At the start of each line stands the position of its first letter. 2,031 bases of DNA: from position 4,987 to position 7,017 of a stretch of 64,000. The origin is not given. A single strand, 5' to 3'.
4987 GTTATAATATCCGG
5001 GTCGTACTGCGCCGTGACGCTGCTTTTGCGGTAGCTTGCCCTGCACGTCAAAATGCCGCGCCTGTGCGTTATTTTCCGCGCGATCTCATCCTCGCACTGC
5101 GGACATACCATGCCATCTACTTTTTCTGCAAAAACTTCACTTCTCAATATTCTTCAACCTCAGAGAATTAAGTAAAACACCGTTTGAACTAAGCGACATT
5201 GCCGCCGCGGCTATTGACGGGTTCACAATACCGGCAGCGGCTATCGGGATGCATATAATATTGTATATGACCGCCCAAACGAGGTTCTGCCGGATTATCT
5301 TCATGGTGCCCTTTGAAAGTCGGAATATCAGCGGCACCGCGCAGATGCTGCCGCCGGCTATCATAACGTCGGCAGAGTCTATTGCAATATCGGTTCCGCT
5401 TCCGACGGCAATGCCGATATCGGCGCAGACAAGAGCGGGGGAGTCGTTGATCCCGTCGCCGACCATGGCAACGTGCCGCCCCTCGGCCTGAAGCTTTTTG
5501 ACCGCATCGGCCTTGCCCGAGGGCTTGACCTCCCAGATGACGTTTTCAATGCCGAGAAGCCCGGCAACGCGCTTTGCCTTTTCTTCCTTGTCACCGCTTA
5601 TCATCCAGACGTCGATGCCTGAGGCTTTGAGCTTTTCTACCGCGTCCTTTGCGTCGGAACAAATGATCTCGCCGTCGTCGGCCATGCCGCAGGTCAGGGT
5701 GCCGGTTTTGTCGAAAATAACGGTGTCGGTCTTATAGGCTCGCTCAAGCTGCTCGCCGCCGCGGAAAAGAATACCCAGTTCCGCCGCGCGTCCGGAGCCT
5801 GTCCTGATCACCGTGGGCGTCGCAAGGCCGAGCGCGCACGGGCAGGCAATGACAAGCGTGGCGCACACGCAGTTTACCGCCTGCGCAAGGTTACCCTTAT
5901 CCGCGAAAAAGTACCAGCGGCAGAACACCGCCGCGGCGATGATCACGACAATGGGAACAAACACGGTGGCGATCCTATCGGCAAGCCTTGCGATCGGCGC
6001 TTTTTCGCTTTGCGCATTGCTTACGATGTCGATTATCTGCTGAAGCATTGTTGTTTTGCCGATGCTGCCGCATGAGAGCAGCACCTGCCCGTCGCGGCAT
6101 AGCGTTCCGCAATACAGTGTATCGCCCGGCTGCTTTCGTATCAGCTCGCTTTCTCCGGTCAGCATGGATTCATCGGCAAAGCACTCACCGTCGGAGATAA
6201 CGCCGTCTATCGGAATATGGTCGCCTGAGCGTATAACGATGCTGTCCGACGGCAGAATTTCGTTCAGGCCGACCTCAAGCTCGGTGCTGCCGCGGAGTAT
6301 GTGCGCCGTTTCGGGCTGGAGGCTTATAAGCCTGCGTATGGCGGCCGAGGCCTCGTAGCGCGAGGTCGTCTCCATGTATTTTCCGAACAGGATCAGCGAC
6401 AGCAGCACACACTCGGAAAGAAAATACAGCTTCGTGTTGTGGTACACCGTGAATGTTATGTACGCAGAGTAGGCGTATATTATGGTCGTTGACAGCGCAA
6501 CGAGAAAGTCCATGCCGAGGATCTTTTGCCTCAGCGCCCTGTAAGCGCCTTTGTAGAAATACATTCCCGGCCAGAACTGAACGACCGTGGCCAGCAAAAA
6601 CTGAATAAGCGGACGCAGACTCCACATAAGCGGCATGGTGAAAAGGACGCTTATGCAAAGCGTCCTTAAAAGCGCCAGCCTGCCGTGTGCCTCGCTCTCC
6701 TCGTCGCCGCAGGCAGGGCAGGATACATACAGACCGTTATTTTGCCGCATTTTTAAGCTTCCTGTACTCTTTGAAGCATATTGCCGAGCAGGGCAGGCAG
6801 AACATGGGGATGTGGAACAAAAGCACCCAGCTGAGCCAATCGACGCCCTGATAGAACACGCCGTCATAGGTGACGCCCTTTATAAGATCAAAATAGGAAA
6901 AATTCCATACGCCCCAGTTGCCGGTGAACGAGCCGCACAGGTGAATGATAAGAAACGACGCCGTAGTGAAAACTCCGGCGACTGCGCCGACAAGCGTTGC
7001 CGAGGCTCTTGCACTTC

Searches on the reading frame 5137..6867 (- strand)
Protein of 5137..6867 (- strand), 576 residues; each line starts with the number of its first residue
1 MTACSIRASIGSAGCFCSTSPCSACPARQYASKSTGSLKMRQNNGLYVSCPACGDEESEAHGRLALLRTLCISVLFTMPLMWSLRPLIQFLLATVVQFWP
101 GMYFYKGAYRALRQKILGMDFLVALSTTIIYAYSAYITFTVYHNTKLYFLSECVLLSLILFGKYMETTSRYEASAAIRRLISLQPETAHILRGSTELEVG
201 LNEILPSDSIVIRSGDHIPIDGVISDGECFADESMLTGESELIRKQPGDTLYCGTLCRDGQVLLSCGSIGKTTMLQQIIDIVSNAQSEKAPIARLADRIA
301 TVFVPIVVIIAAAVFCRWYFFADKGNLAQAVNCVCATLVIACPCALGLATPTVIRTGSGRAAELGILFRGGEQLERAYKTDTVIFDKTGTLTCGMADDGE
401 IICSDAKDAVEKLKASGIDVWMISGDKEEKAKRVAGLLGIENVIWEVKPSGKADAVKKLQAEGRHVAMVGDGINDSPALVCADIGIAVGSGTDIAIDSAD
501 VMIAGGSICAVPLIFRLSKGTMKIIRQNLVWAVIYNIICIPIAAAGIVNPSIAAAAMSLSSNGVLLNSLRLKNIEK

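Call 82: search_protein_families(library=pfam, proteins=[window:5137-6867:-], max_evalue=0.00001)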
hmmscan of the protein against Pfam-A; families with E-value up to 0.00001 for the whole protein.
window:5137-6867:- (576 aa): 3 families
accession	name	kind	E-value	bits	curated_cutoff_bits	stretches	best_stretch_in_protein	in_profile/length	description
PF00122.25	E1-E2_ATPase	-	6.3e-47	159.9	28.1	1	182-363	1-180/181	E1-E2 ATPase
PF00702.32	Hydrolase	-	4.6e-20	73.2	26.4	1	398-483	95-191/191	haloacid dehalogenase-like hydrolase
PF08282.18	Hydrolase_3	-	3.6e-06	27.3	20.9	0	455-503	195-243/255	haloacid dehalogenase-like hydrolase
